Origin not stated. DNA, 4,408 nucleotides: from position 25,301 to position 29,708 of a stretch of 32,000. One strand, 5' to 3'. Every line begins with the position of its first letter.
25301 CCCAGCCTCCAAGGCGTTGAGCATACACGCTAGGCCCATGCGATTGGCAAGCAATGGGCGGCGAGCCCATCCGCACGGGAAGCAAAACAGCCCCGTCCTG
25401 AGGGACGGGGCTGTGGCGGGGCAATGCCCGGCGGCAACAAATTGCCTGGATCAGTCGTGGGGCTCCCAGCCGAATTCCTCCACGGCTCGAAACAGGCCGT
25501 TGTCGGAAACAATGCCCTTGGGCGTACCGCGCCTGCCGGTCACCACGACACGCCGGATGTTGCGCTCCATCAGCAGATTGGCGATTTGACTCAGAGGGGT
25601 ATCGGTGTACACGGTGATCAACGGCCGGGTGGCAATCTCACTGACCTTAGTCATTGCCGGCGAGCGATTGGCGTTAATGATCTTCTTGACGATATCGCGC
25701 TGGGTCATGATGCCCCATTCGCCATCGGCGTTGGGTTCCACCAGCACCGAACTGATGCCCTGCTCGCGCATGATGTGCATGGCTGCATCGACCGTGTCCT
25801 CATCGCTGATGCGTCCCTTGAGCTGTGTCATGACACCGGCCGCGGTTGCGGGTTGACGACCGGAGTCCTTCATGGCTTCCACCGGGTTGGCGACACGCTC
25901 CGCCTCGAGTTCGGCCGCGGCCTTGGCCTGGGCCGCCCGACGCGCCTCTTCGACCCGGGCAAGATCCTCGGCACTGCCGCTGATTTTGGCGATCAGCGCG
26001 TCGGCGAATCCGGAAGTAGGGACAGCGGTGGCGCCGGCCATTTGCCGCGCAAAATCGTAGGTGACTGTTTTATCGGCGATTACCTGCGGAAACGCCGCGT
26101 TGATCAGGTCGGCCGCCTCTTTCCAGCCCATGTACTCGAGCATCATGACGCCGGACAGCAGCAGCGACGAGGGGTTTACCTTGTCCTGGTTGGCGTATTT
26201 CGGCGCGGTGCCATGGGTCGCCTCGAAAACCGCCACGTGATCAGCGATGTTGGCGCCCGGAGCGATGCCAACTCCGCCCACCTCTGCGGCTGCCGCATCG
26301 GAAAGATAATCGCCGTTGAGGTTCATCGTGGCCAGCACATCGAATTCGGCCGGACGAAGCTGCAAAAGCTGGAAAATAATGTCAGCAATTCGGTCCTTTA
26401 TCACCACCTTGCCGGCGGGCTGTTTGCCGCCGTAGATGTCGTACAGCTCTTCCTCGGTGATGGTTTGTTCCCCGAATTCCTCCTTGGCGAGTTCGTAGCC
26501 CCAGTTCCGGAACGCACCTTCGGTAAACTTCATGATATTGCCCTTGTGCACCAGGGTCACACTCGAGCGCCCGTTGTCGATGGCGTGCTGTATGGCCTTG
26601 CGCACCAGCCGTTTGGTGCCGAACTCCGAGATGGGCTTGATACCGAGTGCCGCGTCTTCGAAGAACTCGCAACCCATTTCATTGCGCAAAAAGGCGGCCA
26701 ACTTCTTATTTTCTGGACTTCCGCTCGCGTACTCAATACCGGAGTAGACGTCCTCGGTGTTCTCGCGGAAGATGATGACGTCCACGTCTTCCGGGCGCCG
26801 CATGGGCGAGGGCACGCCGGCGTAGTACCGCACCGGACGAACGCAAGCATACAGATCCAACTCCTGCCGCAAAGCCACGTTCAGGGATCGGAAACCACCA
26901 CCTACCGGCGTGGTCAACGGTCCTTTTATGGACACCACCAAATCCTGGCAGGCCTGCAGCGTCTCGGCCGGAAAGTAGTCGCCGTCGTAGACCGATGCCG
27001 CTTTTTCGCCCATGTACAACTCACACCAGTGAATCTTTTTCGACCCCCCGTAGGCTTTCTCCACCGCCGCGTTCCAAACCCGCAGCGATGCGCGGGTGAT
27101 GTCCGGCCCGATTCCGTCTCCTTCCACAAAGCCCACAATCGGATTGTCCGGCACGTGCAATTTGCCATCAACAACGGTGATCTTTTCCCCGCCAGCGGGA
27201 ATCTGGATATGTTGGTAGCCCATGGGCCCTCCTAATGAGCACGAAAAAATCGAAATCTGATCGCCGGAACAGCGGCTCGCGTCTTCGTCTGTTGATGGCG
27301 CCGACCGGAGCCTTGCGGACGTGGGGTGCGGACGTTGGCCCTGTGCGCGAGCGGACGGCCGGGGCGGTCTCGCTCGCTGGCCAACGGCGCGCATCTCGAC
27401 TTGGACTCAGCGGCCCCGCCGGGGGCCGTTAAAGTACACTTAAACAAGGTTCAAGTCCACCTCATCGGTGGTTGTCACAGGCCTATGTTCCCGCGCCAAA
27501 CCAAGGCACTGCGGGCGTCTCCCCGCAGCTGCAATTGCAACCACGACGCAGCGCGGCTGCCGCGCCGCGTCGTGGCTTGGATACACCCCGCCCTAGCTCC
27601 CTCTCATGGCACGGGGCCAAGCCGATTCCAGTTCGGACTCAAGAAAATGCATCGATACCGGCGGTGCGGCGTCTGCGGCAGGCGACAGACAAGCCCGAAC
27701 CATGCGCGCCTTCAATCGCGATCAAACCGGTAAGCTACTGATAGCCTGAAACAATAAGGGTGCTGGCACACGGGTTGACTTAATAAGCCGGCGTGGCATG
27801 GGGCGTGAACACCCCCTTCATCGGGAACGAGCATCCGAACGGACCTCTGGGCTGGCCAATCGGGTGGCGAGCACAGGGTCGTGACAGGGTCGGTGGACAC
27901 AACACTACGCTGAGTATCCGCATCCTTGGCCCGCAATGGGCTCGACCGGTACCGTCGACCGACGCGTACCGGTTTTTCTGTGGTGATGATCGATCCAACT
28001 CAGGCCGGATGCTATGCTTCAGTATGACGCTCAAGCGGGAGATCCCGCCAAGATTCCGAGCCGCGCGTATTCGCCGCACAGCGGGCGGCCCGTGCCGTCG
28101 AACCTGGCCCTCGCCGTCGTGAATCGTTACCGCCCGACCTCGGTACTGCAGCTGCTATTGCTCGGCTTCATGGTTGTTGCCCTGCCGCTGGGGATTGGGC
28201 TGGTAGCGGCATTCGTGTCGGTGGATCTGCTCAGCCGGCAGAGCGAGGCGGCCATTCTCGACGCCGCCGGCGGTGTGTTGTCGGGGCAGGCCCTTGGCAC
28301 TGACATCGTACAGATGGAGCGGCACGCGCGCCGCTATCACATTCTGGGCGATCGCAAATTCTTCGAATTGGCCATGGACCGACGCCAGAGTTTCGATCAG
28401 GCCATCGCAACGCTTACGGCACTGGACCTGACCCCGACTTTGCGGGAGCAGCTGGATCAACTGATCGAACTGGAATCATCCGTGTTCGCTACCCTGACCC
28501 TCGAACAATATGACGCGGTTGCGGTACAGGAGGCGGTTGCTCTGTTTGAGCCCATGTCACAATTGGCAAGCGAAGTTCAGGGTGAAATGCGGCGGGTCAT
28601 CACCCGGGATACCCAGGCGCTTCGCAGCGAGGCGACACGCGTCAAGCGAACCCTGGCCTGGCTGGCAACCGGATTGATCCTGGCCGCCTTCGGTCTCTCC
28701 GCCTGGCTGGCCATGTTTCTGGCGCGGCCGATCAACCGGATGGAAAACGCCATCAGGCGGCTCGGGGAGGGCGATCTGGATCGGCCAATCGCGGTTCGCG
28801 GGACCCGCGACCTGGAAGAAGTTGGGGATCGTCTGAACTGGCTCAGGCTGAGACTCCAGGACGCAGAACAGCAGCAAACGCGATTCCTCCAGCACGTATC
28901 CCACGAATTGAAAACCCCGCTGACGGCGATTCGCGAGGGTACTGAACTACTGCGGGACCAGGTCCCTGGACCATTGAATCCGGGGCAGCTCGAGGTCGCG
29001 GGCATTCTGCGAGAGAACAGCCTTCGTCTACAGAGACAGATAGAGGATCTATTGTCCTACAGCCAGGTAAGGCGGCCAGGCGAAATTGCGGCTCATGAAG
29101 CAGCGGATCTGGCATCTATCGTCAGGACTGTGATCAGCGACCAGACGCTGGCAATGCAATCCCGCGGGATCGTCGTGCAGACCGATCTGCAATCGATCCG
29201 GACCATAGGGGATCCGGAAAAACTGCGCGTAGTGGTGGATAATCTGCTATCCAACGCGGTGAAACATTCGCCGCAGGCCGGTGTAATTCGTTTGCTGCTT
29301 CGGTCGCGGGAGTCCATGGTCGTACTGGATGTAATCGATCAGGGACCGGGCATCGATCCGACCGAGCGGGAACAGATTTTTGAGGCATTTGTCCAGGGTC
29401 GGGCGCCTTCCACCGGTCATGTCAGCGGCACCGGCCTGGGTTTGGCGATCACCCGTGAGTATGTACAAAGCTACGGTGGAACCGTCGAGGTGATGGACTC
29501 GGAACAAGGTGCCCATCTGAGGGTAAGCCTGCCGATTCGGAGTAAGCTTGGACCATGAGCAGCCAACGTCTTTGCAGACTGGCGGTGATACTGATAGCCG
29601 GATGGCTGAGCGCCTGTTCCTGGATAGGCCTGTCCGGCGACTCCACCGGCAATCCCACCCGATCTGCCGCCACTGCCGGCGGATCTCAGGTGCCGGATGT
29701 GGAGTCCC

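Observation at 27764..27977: Candidate sigma54-dependent sRNA directly upstream of a glrK / lipoprotein / glrR-like operon (glmY-like arrangement)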

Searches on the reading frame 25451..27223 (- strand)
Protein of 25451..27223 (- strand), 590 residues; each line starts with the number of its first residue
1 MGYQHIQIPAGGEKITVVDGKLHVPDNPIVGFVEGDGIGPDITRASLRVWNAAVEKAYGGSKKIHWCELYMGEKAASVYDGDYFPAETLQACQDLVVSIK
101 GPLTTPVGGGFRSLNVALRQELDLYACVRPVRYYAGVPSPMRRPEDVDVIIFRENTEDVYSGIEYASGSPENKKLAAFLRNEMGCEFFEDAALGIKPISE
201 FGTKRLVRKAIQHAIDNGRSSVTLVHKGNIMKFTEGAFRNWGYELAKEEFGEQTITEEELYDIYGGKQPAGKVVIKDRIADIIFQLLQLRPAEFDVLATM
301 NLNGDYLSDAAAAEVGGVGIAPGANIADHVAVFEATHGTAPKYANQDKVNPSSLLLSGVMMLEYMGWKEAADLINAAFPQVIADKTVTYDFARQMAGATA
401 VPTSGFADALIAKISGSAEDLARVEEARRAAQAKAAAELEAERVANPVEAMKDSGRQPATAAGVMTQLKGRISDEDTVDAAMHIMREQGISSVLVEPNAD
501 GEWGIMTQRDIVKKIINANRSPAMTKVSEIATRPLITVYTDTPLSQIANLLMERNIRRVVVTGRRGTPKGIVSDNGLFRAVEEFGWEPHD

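Call 6: search_protein_families(library=ncbifam, proteins=[window:25451-27223:-])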
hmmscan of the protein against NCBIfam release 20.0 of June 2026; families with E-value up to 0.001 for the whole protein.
window:25451-27223:- (590 aa): 21 families
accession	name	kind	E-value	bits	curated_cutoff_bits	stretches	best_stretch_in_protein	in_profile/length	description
TIGR00183.1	prok_nadp_idh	equivalog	3.7e-196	651.9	567.3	1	3-414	2-416/417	isocitrate dehydrogenase (NADP(+))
NF005425.0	PRK07006.1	equivalog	5.8e-193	641.3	490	1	3-413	2-415/416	NADP-dependent isocitrate dehydrogenase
NF005610.0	PRK07362.1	equivalog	6.4e-158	526.3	585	2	3-261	4-273/474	NADP-dependent isocitrate dehydrogenase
NF005036.0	PRK06451.1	equivalog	8.8e-147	489.1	484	1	7-414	3-408/412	NADP-dependent isocitrate dehydrogenase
NF006673.0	PRK09222.1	equivalog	6.8e-81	272.6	509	1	30-437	7-364/482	NADP-dependent isocitrate dehydrogenase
NF006529.0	PRK08997.1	equivalog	1.2e-68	231.5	510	2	31-248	7-195/335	isocitrate dehydrogenase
TIGR02924.1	ICDH_alpha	equivalog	3.2e-65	221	561.35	1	33-433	6-356/473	isocitrate dehydrogenase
TIGR02088.1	LEU3_arch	subfamily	4.4e-62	210.2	409.8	1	32-392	3-311/324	isopropylmalate/isohomocitrate dehydrogenases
NF040626.1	AksF2_Meth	equivalog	2e-57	194.9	540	1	32-391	6-313/333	homoisocitrate dehydrogenase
TIGR00175.1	mito_nad_idh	equivalog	6.6e-56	189.9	432.4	3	285-413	209-333/334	isocitrate dehydrogenase (NAD(+))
NF040619.1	AksF_Meth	equivalog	2.1e-50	171.8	500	1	32-393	6-332/343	homoisocitrate dehydrogenase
NF002898.0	PRK03437.1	equivalog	1.7e-44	152.5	393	2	31-247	8-206/347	3-isopropylmalate dehydrogenase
TIGR02089.1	TTC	equivalog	3.8e-36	124.7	470.4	2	276-395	217-339/352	tartrate dehydrogenase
NF040855.1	iso_homocit_dh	equivalog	1.1e-32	113.7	680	1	30-392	4-303/345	isocitrate--homoisocitrate dehydrogenase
TIGR00169.1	leuB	equivalog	4.4e-32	111.5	353.2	2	281-396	220-337/349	3-isopropylmalate dehydrogenase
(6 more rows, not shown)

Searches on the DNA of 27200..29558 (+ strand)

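Call 4: search_rna_families(source=window, start=27200, end=28100, threshold=evalue, max_evalue=10, show_alignments=3)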
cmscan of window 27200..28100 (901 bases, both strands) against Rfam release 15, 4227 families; matches with E-value up to 10: 4.
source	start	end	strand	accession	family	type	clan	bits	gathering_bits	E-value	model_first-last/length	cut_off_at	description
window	27539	27577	-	RF03975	mir-5881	Gene; miRNA;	-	19.8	87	0.12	12-56/67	no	mir-5881 microRNA precursor family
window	27531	27580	+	RF03975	mir-5881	Gene; miRNA;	-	15.8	87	2.4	1-67/67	no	mir-5881 microRNA precursor family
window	27537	27579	-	RF03991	mir-9209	Gene; miRNA;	-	14.5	90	9.4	1-72/72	no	mir-9209 microRNA precursor family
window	27535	27579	-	RF03552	mir-43_2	Gene; miRNA;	-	14.2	90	7.7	1-78/78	no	mir-43_2 microRNA precursor family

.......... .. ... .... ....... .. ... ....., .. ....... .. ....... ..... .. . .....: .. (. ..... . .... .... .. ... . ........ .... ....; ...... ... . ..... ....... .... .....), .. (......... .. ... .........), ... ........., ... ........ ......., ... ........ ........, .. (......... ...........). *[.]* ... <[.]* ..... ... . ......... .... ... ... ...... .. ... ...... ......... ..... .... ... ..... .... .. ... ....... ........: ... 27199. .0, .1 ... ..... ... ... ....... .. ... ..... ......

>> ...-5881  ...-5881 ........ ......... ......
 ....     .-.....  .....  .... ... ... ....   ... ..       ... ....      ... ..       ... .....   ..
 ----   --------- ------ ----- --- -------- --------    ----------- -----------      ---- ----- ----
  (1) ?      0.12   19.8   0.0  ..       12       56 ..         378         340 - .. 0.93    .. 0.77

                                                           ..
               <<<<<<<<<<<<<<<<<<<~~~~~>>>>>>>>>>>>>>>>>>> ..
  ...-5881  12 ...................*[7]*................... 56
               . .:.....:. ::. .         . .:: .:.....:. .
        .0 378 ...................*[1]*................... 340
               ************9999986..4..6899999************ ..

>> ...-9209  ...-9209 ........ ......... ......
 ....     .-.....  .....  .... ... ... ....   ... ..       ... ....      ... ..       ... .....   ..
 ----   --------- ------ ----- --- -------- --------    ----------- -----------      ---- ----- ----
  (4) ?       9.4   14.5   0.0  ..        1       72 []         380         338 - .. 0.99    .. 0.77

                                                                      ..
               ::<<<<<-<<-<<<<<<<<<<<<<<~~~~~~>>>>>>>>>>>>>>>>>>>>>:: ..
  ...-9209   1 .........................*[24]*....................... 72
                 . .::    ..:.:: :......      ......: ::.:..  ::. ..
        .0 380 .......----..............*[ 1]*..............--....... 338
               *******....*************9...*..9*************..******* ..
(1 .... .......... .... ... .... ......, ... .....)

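Call 19: search_rna_families(sources=[L045, L048, L051, L001, L002, L004, L008, L009, L019, L023, L026, L029, L036, L044, L046, L047, L052, L053, L054, L081], threshold=gathering)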
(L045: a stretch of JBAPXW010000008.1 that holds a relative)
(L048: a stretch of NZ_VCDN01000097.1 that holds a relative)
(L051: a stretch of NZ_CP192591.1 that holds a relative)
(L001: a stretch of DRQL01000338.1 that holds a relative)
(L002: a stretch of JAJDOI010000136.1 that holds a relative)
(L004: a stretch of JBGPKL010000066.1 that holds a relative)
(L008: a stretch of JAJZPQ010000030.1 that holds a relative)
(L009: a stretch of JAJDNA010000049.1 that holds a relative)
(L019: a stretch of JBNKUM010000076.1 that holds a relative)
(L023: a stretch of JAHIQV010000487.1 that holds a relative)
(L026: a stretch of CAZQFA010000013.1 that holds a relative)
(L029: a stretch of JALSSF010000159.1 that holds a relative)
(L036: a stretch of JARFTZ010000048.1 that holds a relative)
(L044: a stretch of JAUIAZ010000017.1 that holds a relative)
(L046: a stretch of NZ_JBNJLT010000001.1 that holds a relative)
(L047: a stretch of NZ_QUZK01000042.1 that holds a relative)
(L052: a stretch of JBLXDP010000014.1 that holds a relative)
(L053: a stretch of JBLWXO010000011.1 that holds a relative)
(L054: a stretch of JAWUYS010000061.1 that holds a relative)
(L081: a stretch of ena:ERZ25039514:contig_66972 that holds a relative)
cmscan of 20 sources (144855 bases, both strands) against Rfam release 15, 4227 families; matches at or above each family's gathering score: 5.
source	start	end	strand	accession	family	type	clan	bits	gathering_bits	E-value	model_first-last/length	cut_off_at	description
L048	2575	2734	+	RF00128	GlmY_tke1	Gene; sRNA;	CL00011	142.7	33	2.5e-31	1-163/163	no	Glm Y RNA activator of glmS mRNA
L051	2499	2665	+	RF00128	GlmY_tke1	Gene; sRNA;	CL00011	140.4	33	9.4e-31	1-163/163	no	Glm Y RNA activator of glmS mRNA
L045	2786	2934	+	RF00128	GlmY_tke1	Gene; sRNA;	CL00011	135.9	33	1.4e-29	1-163/163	no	Glm Y RNA activator of glmS mRNA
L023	222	295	+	RF00005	tRNA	Gene; tRNA;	CL00001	75.3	29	2.5e-14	1-71/71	no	tRNA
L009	2919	3000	+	RF00005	tRNA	Gene; tRNA;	CL00001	55.1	29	8.9e-09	1-71/71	no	tRNA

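Call 56: build_rna_model(alignment_id=A7, structure=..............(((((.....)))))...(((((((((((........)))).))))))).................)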
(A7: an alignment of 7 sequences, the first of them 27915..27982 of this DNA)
Model R1 built from alignment A7 (7 sequences, 80 columns); structure: as given.
model positions 69; base pairs 16; branch points 1; effective number of sequences 3.39; information 0.815 bits per position. Calibrated on 0.2 Mb of random sequence (short: E-values are rough).
structure used (alignment columns):
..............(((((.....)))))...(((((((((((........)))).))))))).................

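Call 58: search_with_rna_model(model_id=R1, sources=[window, L001, L002, L003, L004, L005, L006, L007, L008, L009, L010, L011, L012, L013, L014, L015, L016, L017, L018, L019, L020, L021, L022, L023, L024, L025, L026, L027, L028, L029, L030, L031, L032, L033, L034, L035, L036, L037, L038, L039, L040, L041, L042, L043, L044, L045, L046, L047, L048, L049, L050, L051, L052, L053, L054, L055, L056, L081, L082, L083, L084, L085, L088, L089, L090, L091, L092, L093, L094, L095, L096, L098, L100, L105], max_evalue=1)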
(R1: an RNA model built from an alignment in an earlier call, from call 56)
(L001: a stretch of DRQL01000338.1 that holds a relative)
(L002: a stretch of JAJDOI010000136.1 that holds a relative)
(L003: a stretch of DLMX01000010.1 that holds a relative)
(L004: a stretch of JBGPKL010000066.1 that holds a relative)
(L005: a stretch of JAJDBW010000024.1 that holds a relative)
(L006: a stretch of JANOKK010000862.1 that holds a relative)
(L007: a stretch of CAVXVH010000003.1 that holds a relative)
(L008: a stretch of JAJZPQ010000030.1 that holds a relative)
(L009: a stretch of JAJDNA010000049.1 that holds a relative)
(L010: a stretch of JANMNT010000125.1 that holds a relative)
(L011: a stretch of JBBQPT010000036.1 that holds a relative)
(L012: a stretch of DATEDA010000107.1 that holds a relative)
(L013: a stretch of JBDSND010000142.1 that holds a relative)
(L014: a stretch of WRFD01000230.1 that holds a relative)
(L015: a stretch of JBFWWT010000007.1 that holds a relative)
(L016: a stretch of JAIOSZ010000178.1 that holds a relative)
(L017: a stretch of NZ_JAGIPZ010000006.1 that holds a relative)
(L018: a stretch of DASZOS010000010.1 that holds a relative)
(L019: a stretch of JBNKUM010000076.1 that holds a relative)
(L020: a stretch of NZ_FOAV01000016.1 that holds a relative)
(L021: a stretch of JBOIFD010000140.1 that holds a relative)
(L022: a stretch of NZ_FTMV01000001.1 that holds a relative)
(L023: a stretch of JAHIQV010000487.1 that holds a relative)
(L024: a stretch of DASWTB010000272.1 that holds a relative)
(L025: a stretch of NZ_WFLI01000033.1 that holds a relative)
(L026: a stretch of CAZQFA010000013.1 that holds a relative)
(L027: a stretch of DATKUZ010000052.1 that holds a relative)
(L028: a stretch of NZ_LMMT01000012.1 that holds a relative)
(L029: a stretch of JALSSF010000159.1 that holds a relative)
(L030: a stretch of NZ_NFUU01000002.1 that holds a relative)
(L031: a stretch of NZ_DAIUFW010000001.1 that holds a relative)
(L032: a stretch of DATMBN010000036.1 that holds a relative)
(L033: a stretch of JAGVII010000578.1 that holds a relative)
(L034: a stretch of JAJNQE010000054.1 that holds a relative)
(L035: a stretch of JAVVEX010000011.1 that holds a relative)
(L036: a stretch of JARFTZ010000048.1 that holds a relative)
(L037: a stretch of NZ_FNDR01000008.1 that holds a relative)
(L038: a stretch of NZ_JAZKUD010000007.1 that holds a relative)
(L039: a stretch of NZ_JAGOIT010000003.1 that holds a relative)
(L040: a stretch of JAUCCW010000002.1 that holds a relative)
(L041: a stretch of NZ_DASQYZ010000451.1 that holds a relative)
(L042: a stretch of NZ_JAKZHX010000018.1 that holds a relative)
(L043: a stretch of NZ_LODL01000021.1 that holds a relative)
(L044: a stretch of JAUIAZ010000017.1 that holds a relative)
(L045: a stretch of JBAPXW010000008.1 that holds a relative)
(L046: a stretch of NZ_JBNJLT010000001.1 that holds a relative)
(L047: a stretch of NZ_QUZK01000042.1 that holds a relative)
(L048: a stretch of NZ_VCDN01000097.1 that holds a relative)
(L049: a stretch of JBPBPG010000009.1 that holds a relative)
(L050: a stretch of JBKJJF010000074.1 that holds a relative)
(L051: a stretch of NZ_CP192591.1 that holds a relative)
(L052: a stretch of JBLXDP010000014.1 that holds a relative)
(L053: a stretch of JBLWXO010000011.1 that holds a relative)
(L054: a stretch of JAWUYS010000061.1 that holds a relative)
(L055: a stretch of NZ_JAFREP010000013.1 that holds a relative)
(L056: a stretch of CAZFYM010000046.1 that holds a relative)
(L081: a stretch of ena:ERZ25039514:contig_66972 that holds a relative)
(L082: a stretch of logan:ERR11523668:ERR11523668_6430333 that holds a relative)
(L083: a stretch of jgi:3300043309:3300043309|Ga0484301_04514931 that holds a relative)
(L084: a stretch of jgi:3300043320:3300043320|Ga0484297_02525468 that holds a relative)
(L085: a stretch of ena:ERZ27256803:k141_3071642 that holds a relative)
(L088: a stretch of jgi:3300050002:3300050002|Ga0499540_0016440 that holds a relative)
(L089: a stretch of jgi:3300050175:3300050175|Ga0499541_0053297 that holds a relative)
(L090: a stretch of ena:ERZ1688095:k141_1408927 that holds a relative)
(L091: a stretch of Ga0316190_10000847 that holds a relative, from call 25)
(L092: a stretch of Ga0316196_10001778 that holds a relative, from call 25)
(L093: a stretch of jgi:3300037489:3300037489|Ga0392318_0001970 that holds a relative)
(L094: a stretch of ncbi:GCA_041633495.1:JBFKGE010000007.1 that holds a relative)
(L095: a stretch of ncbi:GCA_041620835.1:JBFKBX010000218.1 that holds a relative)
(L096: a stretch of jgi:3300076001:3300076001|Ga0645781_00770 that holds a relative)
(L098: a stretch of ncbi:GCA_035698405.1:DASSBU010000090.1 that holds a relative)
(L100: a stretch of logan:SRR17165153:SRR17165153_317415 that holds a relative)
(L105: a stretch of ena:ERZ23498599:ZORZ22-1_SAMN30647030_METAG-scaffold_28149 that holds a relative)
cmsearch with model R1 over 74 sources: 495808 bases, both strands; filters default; matches with E-value up to 1: 11.
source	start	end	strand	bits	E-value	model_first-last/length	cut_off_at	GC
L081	2902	2970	+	89.4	7.7e-24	1-69/69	no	0.59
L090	691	759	+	88.4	1.5e-23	1-69/69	no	0.59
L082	85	153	+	88.2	1.8e-23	1-69/69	no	0.61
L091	1402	1470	+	88.2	1.8e-23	1-69/69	no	0.61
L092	722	790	+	88.2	1.8e-23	1-69/69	no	0.61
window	27915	27983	+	87.4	3.1e-23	1-69/69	no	0.62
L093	1716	1782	+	67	5.1e-17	1-69/69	no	0.55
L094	1661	1727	+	64.5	2.8e-16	1-69/69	no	0.63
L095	2673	2739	+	64.5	2.8e-16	1-69/69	no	0.63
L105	402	474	+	61.1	3.1e-15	1-69/69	no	0.6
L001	7007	7064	+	15.2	0.28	1-69/69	no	0.57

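Call 70: search_rna_families(sources=[L093, L094, L105, L090, L010], threshold=evalue, max_evalue=5)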
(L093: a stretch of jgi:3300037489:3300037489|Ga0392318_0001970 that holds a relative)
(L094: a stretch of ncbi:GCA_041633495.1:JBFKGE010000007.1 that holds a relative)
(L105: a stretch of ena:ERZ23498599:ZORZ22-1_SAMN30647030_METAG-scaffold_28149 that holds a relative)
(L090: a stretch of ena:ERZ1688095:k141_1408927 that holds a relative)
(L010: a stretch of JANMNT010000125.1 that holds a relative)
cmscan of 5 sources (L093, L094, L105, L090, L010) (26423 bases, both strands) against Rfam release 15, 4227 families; matches with E-value up to 5: 4.
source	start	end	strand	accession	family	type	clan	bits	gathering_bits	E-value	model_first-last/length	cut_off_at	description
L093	921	1001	+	RF02950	D12-methyl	Gene; sRNA;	-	22.4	57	3.6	1-64/64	no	D12-methyl RNA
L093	3043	3085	+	RF03537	Flavi_TBFV_SL6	Cis-reg;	-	20.5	38.3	0.65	1-45/45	no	Tick-borne Flavivirus short stem-loop SL6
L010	204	261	+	RF03086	chrB-b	Cis-reg;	-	20.3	36.5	2.9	1-49/49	no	chrB-b RNA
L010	241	457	-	RF02675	Ysr141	Gene; sRNA;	-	18.7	196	0.32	1-255/255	no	Yersinia sRNA 141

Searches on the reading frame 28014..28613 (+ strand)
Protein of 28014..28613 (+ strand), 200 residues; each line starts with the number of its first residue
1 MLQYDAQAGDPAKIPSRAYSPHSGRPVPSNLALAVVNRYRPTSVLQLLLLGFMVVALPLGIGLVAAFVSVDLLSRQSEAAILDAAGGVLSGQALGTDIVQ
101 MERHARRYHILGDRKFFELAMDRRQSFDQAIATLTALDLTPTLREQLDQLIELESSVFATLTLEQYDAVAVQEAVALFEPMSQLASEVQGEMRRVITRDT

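Call 25: find_related_loci(query=window:28014-28613:+, collection=metagenome_contigs, flank=1500)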
Query window:28014-28613:+ (200 aa) in metagenome_contigs; peptide patterns used: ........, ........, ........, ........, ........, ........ (x = any residue, [..] = any of these).
457 stretches matched a pattern; 2 encode a relative of the query (tblastn E <= 1e-3); 2 distinct loci.
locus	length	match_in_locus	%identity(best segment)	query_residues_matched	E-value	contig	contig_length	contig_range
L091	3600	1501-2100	91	1-200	1e-118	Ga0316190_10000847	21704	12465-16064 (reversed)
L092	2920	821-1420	91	1-200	3e-120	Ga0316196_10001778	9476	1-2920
